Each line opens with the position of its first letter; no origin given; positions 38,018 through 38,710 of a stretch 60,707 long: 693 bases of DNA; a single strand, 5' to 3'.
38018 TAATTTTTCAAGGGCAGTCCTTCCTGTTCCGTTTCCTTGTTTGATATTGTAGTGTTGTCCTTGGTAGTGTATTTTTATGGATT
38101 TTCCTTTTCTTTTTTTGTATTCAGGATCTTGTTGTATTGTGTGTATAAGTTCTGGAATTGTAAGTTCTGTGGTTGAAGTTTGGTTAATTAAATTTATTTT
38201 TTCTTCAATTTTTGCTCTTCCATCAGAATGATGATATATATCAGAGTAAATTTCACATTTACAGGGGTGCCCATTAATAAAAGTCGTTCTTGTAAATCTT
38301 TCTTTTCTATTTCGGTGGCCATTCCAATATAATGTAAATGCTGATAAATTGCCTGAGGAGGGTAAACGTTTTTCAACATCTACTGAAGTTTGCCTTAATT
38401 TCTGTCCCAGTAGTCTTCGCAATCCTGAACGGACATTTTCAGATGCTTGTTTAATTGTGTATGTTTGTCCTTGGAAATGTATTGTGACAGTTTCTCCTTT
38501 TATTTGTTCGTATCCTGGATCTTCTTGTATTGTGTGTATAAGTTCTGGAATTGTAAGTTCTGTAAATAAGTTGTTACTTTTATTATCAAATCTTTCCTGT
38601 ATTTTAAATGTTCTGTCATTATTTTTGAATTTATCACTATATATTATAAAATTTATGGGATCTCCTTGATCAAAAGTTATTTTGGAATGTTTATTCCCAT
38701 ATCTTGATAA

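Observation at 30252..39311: Nine-kb island of giant unrecognisable genes with an RHH micro-ORF and a PD-(D/E)xK motif: candidate new system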

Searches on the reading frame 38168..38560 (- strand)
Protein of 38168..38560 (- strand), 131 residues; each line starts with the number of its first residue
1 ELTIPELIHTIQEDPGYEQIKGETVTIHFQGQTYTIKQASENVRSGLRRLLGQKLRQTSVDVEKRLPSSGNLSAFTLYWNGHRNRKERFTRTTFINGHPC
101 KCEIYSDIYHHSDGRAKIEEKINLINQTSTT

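Call 25: search_solved_structures(query=A2, max_evalue=10)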
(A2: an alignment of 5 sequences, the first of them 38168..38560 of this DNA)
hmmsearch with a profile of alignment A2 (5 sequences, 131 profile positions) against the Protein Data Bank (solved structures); distinct sequences matched with E-value up to 10: 2.
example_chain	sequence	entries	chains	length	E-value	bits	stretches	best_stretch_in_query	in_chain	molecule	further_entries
2mpc_A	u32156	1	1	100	0.068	16.4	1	23-65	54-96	Pyrin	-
6bi4_A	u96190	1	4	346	0.35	14.1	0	31-105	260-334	dTDP-glucose 4,6-dehydratase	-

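Call 37: find_related_loci(query=A2, collection=viral_contigs, flank=10000)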
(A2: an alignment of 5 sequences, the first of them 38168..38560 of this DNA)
Query A2 (131 aa) in viral_contigs; peptide patterns used: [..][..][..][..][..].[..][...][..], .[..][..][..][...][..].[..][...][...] (x = any residue, [..] = any of these).
105 stretches matched a pattern, but none encodes a relative of the query by tblastn (E <= 1e-3).

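Call 38: search_protein_representatives(alignment_id=A2)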
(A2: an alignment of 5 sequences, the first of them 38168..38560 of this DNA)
Query: 5 sequences, 131 profile positions. Proteins with E-value up to 0.001 (for the whole library): 13; up to 1e-10: 6; up to 1e-30: 3. The best 13 are listed.
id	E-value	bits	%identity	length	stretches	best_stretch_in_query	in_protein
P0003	1.4e-296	982.7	-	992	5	1-131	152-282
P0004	1.2e-52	193.5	-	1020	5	1-116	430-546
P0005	1.7e-33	131.7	-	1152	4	6-126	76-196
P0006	7.6e-29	116.6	-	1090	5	26-106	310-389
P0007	4.3e-22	94.7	-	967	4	21-107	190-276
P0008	8.2e-22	93.8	-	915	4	42-107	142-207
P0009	3.5e-10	56.2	-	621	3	5-104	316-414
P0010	1.4e-09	54.3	-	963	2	25-117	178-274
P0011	5.3e-07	45.9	-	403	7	6-48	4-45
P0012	2.9e-06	43.5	-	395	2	4-98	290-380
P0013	4.4e-06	42.9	-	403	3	4-120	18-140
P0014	1.3e-04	38.2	-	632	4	6-124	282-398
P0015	7.9e-04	35.7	-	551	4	59-118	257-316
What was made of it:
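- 36998..38953 (-): Array of five ~131-aa modules: M1 38561-38953, M2 38168-38560, M3 37775-38167, M4 37382-37774, M5 36998-37381. Net charge is +24 over the array. Profile search found about 10 credible related proteins (call 38).
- Tried and rejected: For p995 this was a sensitivity failure: the exhaustive profile search later found relatives (call 38).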

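Call 40: find_encoding_contigs(protein=P0004, flank=10000, max_places=4)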
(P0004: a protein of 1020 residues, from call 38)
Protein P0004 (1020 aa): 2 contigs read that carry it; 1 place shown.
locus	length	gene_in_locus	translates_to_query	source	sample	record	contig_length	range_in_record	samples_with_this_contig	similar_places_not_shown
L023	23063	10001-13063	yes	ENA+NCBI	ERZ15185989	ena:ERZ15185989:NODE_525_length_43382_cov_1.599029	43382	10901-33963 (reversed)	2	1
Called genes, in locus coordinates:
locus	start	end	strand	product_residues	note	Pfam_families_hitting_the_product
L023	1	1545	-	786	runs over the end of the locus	-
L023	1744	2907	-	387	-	-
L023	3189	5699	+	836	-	PF19501:PcRGLX_1st, PF21345:PcRGLX_2nd (weak)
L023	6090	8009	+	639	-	-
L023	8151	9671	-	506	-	-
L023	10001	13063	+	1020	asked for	-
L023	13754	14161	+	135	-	PF08502:LeuA_dimer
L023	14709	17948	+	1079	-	-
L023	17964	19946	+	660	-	PF13620:CarboxypepD_reg (faint), PF00082:Peptidase_S8, PF13715:CarbopepD_reg_2 (faint)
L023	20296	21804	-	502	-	PF20154:LNT_N, PF00795:CN_hydrolase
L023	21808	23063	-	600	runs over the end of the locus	-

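Call 41: search_protein_families(library=pfam, proteins=[P0004, P0005, P0006, P0007, P0008, P0009, P0010, P0011, P0012, P0013], max_evalue=0.1)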
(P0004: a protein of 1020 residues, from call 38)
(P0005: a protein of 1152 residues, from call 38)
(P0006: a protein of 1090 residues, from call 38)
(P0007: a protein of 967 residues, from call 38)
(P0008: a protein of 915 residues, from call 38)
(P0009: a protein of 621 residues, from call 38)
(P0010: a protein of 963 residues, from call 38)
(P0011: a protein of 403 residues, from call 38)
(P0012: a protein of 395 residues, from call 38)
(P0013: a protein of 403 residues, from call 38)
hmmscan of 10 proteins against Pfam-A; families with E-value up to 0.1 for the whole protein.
P0004 (1020 aa): 0 families

P0005 (1152 aa): 2 families
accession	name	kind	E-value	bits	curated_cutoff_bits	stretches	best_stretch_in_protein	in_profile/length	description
PF08241.18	Methyltransf_11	-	7.8e-06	26.9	21.2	1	831-921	3-94/95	Methyltransferase domain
PF13649.12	Methyltransf_25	-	2.4e-05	25.4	27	1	829-918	2-97/97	Methyltransferase domain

P0006 (1090 aa): 2 families
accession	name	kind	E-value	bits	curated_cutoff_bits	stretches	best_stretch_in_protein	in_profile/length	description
PF08241.18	Methyltransf_11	-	3.9e-05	24.6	21.2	1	827-877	45-94/95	Methyltransferase domain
PF13649.12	Methyltransf_25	-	0.00023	22.2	27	1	825-874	47-97/97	Methyltransferase domain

P0007 (967 aa): 2 families
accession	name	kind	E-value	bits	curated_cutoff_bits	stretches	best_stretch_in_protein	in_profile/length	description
PF17754.6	TetR_C_14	-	0.05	14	22.7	0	715-764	18-67/112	MftR C-terminal domain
PF16537.11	T2SSB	-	0.09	12.9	28.4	0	61-77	43-59/60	Type II secretion system protein B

P0008 (915 aa): 0 families

P0009 (621 aa): 1 family
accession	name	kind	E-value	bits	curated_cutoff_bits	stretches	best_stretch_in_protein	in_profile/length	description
PF03990.20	DUF348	-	0.064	13.4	24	0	172-189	9-26/41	G5-linked-Ubiquitin-like domain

P0010 (963 aa): 3 families
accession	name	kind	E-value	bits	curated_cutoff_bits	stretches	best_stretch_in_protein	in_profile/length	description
PF08241.18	Methyltransf_11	-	0.00027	22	21.2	1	655-750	3-94/95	Methyltransferase domain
PF05148.21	Methyltransf_8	-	0.001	19.4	27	1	697-774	104-181/219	Hypothetical methyltransferase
PF13649.12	Methyltransf_25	-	0.014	16.5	27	1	653-747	2-97/97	Methyltransferase domain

P0011 (403 aa): 9 families
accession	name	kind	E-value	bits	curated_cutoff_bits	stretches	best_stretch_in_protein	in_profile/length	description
PF21817.3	CapR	-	2.6e-12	47.2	24.2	0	345-373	9-36/67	CapR homology domain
PF03865.19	ShlB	-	5.4e-11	43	22.7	0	29-69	23-64/311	Haemolysin secretion/activation protein ShlB/FhaC/HecB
PF25365.1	DUF7881_N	-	2.1e-09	37.8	27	0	78-115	70-107/135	Domain of unknown function (DUF7881) N-terminal domain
PF04578.18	DUF594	-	4e-05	23.6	21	0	286-301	32-47/55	Protein of unknown function, DUF594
PF06636.16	DUF1157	-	0.00014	21.3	22.7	0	39-69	295-325/370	Protein of unknown function (DUF1157)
PF22532.2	WIV_dom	-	0.0002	21.5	27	0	81-104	30-53/66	Nonstructural protein, WIV domain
PF09345.15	SiaC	-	0.00038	20.5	24.5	0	48-85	57-94/120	SiaC family regulatory phosphoprotein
PF21683.3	GpP-like_1st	-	0.0033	17.7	27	0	47-84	21-58/85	Mu phage baseplate assembly protein GpP-like, N-terminal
PF10520.15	Lipid_desat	-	0.054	14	26.4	0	23-50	10-37/175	Lipid desaturase domain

P0012 (395 aa): 0 families

P0013 (403 aa): 0 families

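Call 42: predict_structure(alignment_id=A2)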
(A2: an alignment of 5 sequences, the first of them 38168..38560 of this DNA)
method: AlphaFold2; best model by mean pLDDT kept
length: 131 residues; sequences in the alignment: 5
mean_pLDDT: 86.7   pTM: 0.79
mean pLDDT of the five models: 86.7, 85.5, 83.9, 82.6, 78.7
residues with pLDDT >= 90: 67; 70-90: 54; 50-70: 6; < 50: 4
segments of 3 or more residues with pLDDT < 50: 128-131
pLDDT, mean of each block of 10 residues (from residue 1): 91 88 92 91 74 95 92 90 83 94 88 84 69 37
secondary structure, 60 per line:
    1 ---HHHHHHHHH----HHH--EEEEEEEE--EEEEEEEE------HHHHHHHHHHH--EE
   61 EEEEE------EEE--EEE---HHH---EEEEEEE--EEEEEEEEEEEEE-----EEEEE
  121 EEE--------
elements in order: H4-12 E22-29 E32-39 H46-56 E59-65 E72-74 E77-79 E89-95 E98-110 E116-123
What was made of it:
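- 36998..38953 (-): AF2 gave pLDDT 86.7 and pTM 0.79 (call 42).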

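Call 45: find_encoding_contigs(protein=P0007, flank=10000, max_places=3)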
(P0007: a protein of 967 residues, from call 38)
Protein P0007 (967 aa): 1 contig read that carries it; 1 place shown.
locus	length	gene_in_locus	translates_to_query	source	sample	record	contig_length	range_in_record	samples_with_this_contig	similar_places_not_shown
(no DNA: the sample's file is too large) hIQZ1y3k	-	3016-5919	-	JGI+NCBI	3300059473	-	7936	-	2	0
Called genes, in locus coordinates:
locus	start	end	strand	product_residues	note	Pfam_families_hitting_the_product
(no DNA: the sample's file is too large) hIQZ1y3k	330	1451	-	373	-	PF00437:T2SSE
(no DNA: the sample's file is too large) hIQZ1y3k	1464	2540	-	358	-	PF00437:T2SSE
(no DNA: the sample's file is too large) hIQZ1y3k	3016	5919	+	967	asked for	-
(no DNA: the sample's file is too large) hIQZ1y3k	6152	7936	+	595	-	?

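Call 46: find_encoding_contigs(protein=P0008, flank=10000, max_places=3)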
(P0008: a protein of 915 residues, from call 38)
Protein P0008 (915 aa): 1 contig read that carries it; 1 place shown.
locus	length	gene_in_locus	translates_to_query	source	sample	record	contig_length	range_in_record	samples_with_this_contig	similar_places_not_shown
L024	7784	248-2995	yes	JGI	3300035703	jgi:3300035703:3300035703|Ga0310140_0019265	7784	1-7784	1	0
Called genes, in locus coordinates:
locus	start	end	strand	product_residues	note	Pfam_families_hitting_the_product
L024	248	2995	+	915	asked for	-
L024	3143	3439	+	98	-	-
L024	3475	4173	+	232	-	-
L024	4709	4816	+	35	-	-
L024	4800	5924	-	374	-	PF13433:Peripla_BP_5, PF13458:Peripla_BP_6, PF01094:ANF_receptor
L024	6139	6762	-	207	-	PF00478:IMPDH, PF01070:FMN_dh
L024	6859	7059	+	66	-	-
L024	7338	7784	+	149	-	?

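Call 47: fold_search(model_id=the predicted structure, library=pdb)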
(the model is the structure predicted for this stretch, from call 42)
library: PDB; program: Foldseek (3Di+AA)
matches with E <= 10: 663; with E <= 0.001: 0
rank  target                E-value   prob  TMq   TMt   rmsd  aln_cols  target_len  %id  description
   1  8erm_A                3.0e-01  0.06  0.19  0.13  16.1       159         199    9  Crystal structure of FliC D2/D3 domains from Pseudomonas aeruginosa PAO1 (released 2023-05-17)
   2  2qv7                  3.4e-01  0.04  0.15  0.08  12.0       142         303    8  Crystal Structure of Diacylglycerol Kinase DgkB in complex with ADP and Mg (released 2008-06-17)
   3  9iuz_B                4.1e-01  0.04  0.17  0.07  14.7       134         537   14  Constitutively active mutant(Y276H) of Arabidopsis phytochrome B(phyB) in complex with phytochrome-interacting factor  (released 2024-10-02)
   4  8erm_B                4.3e-01  0.06  0.18  0.12  14.8       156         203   10  Crystal structure of FliC D2/D3 domains from Pseudomonas aeruginosa PAO1 (released 2023-05-17)
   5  9iuz_A                4.6e-01  0.07  0.18  0.08  12.4       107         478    9  Constitutively active mutant(Y276H) of Arabidopsis phytochrome B(phyB) in complex with phytochrome-interacting factor  (released 2024-10-02)
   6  8yb4_A                4.6e-01  0.06  0.18  0.08  12.5       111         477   14  Pfr conformer of Arabidopsis thaliana phytochrome B in complex with phytochrome-interacting factor 6 (released 2024-10-02)
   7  5exv_B                4.9e-01  0.09  0.20  0.17  10.2       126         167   13  Crystal structure of heme binding protein HutX from Vibrio cholerae (released 2016-07-13)
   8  3d37_A                4.9e-01  0.05  0.14  0.08  12.2       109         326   11  The crystal structure of the tail protein from Neisseria meningitidis MC58 (released 2008-07-08)
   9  9nz5_D                5.2e-01  0.07  0.20  0.15  13.4       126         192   10  MERSmut-CoV M protein dimer in complex with FAb B (released 2025-10-29)
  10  6ccd                  5.9e-01  0.04  0.16  0.19  10.8       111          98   14  The crystal structure of Mycobacterium tuberculosis Rv1747 FHA-1 (released 2018-06-20)
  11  9ctu_A                6.3e-01  0.08  0.19  0.14  13.8       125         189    8  Cryo-EM structure of SARS-CoV-2 M (short conformation)bound to C1P (released 2024-11-06)
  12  8q4d_A                7.1e-01  0.35  0.28  0.12   5.5        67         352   15  IstA-IstB(E167Q) Strand Transfer Complex (released 2024-07-10)
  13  2i00_C                7.1e-01  0.08  0.23  0.09  16.7       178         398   11  Crystal structure of acetyltransferase (GNAT family) from Enterococcus faecalis (released 2006-09-19)
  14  4o4x_B                7.6e-01  0.06  0.17  0.06  10.7       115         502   10  Crystal structure of the vaccine antigen Transferrin Binding Protein B (TbpB) double mutant Tyr-167-Ala and Trp-176-Al (released 2015-01-14)
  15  5i0f_B                8.1e-01  0.04  0.17  0.04  15.5       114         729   11  Cycloalternan-degrading enzyme from Trueperella pyogenes in complex with covalent intermediate (released 2016-12-14)
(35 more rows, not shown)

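Call 49: find_encoding_contigs(protein=P0005, flank=10000, max_places=3)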
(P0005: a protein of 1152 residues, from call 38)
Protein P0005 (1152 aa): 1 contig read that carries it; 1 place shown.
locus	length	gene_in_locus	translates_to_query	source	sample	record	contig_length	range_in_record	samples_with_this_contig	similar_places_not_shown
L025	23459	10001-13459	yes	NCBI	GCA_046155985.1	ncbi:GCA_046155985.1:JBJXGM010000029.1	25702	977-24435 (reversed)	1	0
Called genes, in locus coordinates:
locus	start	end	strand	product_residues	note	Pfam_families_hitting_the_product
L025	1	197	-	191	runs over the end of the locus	PF06175:MiaE, PF02915:Rubrerythrin (faint)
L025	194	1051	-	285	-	-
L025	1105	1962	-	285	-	PF00749:tRNA-synt_1c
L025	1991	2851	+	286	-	PF00149:Metallophos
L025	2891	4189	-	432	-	PF13173:AAA_14, PF13635:DUF4143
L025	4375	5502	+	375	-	PF04116:FA_hydroxylase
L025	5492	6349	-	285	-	PF00487:FA_desaturase (weak)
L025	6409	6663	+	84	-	-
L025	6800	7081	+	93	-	-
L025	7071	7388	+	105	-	PF13413:HTH_25 (faint), PF13560:HTH_31, PF01381:HTH_3, PF12844:HTH_19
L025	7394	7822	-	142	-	PF08570:DUF1761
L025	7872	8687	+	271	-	PF20240:DUF6597, PF12833:HTH_18, PF00165:HTH_AraC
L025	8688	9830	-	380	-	PF13173:AAA_14, PF13635:DUF4143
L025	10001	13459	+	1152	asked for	PF13649:Methyltransf_25 (faint), PF08241:Methyltransf_11 (weak)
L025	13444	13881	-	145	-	PF01850:PIN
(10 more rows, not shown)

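Call 50: find_encoding_contigs(protein=P0006, flank=10000, max_places=3)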
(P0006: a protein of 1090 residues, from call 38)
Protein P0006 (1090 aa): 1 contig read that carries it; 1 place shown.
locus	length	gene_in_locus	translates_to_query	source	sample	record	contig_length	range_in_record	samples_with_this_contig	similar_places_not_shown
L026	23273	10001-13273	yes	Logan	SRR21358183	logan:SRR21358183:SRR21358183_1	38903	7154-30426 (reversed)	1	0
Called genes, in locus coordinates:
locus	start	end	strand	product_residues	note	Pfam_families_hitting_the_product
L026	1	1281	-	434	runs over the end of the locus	-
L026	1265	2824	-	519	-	PF12146:Hydrolase_4, PF00326:Peptidase_S9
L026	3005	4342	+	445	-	PF05697:Trigger_N, PF05698:Trigger_C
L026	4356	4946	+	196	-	PF00574:CLP_protease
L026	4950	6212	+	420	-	PF06689:zf-C4_ClpX, PF00493:MCM (weak), PF05496:RuvB_N (weak), PF01078:Mg_chelatase (faint), PF00004:AAA, PF07724:AAA_2, PF07728:AAA_5 (weak), PF10431:ClpB_D2-small, +1 more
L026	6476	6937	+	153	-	PF22175:Ogg-HhH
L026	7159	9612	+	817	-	PF02190:LON_substr_bdg, PF00004:AAA, PF07728:AAA_5, PF22667:Lon_lid, PF05362:Lon_C, PF13541:ChlI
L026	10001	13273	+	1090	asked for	-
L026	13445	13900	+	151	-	-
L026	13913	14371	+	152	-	PF18856:baeRF_family12, PF10116:Host_attach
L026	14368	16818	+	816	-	PF01326:PPDK_N, PF00391:PEP-utilizers, PF02896:PEP-utilizers_C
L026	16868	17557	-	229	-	-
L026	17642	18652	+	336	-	PF00989:PAS, PF13188:PAS_8, PF08448:PAS_4, PF13426:PAS_9, PF07536:HWE_HK (weak), PF07568:HisKA_2, PF13581:HATPase_c_2, PF02518:HATPase_c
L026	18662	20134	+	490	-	PF00072:Response_reg, PF00158:Sigma54_activat, PF14532:Sigma54_activ_2, PF00004:AAA (faint), PF07724:AAA_2 (weak), PF07728:AAA_5 (weak), PF25601:AAA_lid_14, PF02954:HTH_8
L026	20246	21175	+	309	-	PF03734:YkuD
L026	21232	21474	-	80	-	PF11839:Alanine_zipper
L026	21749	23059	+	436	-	PF25371:DUF7884 (weak), PF02353:CMAS, PF13489:Methyltransf_23, PF02390:Methyltransf_4 (faint), PF13649:Methyltransf_25, PF13847:Methyltransf_31, PF08241:Methyltransf_11, PF08242:Methyltransf_12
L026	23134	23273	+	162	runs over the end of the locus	-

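Call 51: find_encoding_contigs(protein=P0010, flank=10000, max_places=3)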
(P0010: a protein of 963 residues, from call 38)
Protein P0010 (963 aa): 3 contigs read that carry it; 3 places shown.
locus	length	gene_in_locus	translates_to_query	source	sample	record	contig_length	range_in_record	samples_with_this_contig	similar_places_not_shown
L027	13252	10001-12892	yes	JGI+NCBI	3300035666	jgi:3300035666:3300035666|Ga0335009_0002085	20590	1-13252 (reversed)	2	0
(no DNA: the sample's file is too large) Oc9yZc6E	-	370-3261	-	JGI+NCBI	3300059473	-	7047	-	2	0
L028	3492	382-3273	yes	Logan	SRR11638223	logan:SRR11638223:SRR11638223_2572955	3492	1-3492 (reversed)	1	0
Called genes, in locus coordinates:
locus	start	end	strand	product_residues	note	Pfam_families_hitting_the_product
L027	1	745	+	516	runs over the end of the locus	PF01039:Carboxyl_trans, PF03255:ACCA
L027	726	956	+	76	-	-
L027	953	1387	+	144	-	PF25917:BSH_RND (faint), PF25973:BSH_CzcB (faint), PF00364:Biotin_lipoyl, PF25984:BSH_YknX (faint)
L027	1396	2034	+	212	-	-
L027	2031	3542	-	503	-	-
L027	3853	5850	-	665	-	PF07715:Plug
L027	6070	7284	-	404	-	PF00091:Tubulin, PF12327:FtsZ_C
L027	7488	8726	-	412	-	PF14450:FtsA, PF02491:SHS2_FTSA, PF06277:EutA (weak), PF06723:MreB_Mbl, PF14450:FtsA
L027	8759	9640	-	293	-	-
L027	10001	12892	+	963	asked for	-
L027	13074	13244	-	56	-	PF02873:MurB_C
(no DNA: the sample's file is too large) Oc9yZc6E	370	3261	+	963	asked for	-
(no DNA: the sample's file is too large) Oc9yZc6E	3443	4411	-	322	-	PF01565:FAD_binding_4, PF02873:MurB_C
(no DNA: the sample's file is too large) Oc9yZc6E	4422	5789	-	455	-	PF01225:Mur_ligase, PF08245:Mur_ligase_M, PF02875:Mur_ligase_C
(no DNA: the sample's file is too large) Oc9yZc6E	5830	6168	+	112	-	PF02416:TatA_B_E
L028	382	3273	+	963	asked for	-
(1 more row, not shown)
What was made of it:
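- Bacterial p995 relatives also sit as single inserted genes among housekeeping genes, for example on the opposite strand inside a dcw cluster (call 51).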

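Call 74: fold_search(model_id=the predicted structure, library=viral)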
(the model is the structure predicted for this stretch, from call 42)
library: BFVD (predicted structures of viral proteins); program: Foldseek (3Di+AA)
matches with E <= 10: 775; with E <= 0.001: 0
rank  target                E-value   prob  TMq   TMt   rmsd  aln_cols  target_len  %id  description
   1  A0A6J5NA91            1.5e-02  0.57  0.31  0.24  10.6       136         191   15  Uncharacterized protein [uncultured Caudovirales phage]
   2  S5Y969                1.5e-02  0.51  0.31  0.22  10.2       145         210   10  Uncharacterized protein [Mycobacterium phage Catdawg]
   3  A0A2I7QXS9            4.6e-02  0.25  0.27  0.28  13.8       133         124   14  (no name in the UniProt tables at hand)
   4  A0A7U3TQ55            1.2e-01  0.06  0.16  0.10  17.0       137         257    8  Glycoprotein (Fragment) [Songling virus]
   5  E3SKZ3                1.5e-01  0.51  0.22  0.24   6.5        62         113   11  Uncharacterized protein [Synechococcus phage S-SSM7]
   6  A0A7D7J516            1.8e-01  0.18  0.25  0.24  13.9       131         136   12  (no name in the UniProt tables at hand)
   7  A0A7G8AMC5            1.8e-01  0.04  0.14  0.11  18.3       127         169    7  (no name in the UniProt tables at hand)
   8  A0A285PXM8            1.9e-01  0.08  0.18  0.17  20.8       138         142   12  Uncharacterized protein [Cedratvirus lausannensis]
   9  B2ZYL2                2.0e-01  0.18  0.27  0.20  13.1       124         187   10  Uncharacterized protein [Ralstonia phage phiRSL1]
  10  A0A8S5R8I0            2.0e-01  0.06  0.16  0.19  15.1       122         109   14  HTH domain protein [virus sp. ctWpE22]
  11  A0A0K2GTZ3            2.2e-01  0.11  0.20  0.22  13.4       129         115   10  Membrane protein (Fragment) [Canine coronavirus]
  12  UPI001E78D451         2.5e-01  0.05  0.16  0.12  16.1       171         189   11  (no name look-up for this kind of identifier)
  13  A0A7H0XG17            2.8e-01  0.09  0.20  0.16  18.2       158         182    8  Uncharacterized protein [Pseudomonas phage phiK7A1]
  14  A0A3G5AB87            3.0e-01  0.07  0.19  0.14  12.4       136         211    9  Uncharacterized protein [Hyperionvirus sp.]
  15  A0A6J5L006            3.4e-01  0.38  0.22  0.20   8.1        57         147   14  NAT_SF domain containing protein [uncultured Caudovirales phage]
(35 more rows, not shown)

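Call 86: find_encoding_contigs(protein=P0012, flank=8000, max_places=2)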
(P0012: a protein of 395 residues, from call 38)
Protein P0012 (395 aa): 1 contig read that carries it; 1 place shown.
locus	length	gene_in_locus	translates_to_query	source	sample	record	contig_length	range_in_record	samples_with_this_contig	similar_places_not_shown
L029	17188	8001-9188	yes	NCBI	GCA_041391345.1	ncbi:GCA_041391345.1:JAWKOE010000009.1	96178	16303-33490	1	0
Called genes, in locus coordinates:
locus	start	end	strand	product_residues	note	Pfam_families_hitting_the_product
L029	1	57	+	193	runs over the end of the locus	PF02525:Flavodoxin_2 (weak), PF03358:FMN_red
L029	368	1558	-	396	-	PF01546:Peptidase_M20, PF07687:M20_dimer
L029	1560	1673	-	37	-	PF17070:Thx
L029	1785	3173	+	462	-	PF00875:DNA_photolyase, PF03441:FAD_binding_7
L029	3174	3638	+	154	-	-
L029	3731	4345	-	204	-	PF02190:LON_substr_bdg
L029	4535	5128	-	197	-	PF07152:YaeQ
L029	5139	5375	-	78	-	-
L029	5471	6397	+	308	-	PF18884:TSP3_bac (weak)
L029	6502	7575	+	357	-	-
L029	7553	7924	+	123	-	-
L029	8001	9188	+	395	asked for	-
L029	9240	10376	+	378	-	PF00155:Aminotran_1_2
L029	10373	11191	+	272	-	PF14805:THDPS_N_2, PF00132:Hexapep (faint), PF14602:Hexapep_2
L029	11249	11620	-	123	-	PF00076:RRM_1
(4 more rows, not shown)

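Call 87: find_encoding_contigs(protein=P0013, flank=8000, max_places=2)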
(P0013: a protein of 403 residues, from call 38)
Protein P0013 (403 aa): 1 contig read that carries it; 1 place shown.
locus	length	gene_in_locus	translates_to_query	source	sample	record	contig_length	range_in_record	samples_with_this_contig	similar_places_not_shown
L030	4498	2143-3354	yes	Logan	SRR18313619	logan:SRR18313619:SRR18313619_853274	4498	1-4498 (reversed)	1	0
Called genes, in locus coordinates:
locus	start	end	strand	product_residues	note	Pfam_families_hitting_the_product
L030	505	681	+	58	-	-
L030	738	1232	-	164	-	-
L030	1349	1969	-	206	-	-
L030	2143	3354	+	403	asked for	-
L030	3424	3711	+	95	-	PF12823:DUF3817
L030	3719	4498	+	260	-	?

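Call 88: find_encoding_contigs(protein=P0014, flank=8000, max_places=2)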
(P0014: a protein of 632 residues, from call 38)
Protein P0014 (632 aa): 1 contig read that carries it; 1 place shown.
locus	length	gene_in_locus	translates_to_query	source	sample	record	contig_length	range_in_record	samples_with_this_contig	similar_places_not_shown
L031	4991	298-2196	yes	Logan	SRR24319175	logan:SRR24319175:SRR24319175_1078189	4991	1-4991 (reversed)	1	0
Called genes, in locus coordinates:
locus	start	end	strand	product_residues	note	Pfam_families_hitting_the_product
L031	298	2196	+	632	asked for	-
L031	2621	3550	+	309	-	PF13175:AAA_15 (faint), PF00005:ABC_tran, PF02463:SMC_N (faint), PF13304:AAA_21 (weak)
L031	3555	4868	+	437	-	-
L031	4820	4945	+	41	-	-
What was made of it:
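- All other relatives are on bacterial-looking contigs (calls 40, 45, 46, 50, 51, 87, 88).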
